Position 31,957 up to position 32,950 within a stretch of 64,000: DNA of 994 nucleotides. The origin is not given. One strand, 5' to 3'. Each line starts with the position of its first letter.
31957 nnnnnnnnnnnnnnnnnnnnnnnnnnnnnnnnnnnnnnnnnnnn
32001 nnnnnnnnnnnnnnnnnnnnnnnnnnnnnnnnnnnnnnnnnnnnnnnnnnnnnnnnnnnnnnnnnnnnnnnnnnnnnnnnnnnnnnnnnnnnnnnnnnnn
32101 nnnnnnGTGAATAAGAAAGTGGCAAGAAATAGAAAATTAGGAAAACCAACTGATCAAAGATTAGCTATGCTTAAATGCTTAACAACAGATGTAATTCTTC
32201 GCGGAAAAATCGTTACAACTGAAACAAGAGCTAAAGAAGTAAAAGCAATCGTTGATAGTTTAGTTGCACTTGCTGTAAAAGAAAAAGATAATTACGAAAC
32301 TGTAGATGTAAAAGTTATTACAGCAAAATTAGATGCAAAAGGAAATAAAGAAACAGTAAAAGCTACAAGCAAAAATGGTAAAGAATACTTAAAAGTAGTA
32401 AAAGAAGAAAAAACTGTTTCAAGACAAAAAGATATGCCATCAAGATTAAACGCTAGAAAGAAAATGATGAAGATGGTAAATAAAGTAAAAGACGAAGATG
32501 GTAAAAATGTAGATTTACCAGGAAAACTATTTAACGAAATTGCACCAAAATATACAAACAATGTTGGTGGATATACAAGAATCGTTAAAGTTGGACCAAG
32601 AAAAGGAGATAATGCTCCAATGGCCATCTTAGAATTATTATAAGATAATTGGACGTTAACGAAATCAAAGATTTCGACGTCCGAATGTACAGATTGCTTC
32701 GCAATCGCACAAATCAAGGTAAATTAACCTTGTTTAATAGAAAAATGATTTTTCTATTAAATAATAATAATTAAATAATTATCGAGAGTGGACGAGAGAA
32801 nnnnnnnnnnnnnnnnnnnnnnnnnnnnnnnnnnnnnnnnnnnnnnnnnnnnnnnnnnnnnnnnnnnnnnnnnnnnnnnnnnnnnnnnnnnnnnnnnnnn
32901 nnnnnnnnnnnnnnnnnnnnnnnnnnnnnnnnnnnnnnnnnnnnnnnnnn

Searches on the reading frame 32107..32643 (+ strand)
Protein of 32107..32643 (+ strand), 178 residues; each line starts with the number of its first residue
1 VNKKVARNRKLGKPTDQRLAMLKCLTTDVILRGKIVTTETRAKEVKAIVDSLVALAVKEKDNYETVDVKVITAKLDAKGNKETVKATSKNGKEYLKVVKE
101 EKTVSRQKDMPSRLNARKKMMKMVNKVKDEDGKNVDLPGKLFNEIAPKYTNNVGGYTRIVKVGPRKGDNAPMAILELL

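Call 14: find_encoding_contigs(protein=window:32107-32643:+, flank=3000, max_places=10)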
Protein window:32107-32643:+ (178 aa): no gene with exactly this product is on record in the collection.

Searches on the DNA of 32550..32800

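Call 7: search_rna_families(source=window, start=32550, end=32800, threshold=evalue, max_evalue=10, show_alignments=3)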
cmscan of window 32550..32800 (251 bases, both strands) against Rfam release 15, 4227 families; matches with E-value up to 10: 2.
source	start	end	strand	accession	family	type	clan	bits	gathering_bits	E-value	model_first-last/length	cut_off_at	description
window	32728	32766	+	RF03959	mir-303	Gene; miRNA;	-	15.3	77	6.3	1-70/70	no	mir-303 microRNA precursor family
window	32776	32800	+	RF00162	SAM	Cis-reg; riboswitch;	CL00012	11.6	44.4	10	1-25/108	3'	SAM riboswitch aptamer (S box leader)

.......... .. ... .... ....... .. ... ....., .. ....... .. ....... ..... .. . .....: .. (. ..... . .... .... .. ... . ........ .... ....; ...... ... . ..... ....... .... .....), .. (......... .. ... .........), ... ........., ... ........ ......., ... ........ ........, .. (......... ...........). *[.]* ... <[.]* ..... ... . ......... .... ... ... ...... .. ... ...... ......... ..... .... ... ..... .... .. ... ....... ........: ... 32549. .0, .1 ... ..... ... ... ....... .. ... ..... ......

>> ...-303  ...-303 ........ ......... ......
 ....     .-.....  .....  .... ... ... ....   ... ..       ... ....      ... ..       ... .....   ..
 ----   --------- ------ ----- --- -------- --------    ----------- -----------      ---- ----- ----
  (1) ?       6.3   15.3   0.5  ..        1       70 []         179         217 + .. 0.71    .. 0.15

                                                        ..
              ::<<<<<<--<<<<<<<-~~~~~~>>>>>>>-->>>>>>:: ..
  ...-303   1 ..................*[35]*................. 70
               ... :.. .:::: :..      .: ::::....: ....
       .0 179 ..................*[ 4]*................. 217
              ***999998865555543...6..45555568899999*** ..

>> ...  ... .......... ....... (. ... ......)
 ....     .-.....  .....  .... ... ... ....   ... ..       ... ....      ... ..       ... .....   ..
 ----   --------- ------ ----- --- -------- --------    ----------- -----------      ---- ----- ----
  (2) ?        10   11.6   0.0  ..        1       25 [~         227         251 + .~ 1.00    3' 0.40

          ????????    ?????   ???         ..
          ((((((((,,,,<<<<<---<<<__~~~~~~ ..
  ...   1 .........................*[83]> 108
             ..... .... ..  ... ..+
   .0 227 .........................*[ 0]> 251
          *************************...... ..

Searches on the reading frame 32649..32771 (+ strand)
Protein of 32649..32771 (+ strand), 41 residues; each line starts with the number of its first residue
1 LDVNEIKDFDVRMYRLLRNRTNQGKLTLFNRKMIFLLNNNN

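Call 64: find_homologous_proteins(query=A12, max_evalue=10)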
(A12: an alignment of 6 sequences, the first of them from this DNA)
Query A12 (6 sequences) (41 aa, profile of the alignment): 1 proteins with E <= 10 among 2 candidates.
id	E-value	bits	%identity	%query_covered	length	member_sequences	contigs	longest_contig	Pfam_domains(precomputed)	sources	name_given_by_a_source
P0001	5.4e-12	63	56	61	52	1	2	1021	-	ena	-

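Call 66: find_encoding_contigs(protein=P0001, flank=5000, max_places=6)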
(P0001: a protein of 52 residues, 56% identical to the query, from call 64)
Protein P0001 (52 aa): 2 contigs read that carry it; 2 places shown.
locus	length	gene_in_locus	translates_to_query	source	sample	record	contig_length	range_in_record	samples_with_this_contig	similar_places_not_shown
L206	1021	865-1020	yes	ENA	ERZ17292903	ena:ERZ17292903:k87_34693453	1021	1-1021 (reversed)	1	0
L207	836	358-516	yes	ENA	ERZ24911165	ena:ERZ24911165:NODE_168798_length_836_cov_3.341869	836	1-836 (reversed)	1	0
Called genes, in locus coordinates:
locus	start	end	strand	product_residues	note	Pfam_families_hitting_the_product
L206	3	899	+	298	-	?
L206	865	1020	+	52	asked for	?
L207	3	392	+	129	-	?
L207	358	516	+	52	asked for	-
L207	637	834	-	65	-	?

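Call 82: search_protein_families(library=pfam, proteins=[L206:3-899:+], max_evalue=0.001)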
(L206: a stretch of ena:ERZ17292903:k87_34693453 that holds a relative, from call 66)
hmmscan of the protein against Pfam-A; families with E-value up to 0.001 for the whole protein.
L206:3-899:+ (298 aa): 1 family
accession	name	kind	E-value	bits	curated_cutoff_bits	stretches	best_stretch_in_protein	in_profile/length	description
PF03816.19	LytR_cpsA_psr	-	6.3e-38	130.7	24.6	1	56-196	1-149/150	LytR_cpsA_psr family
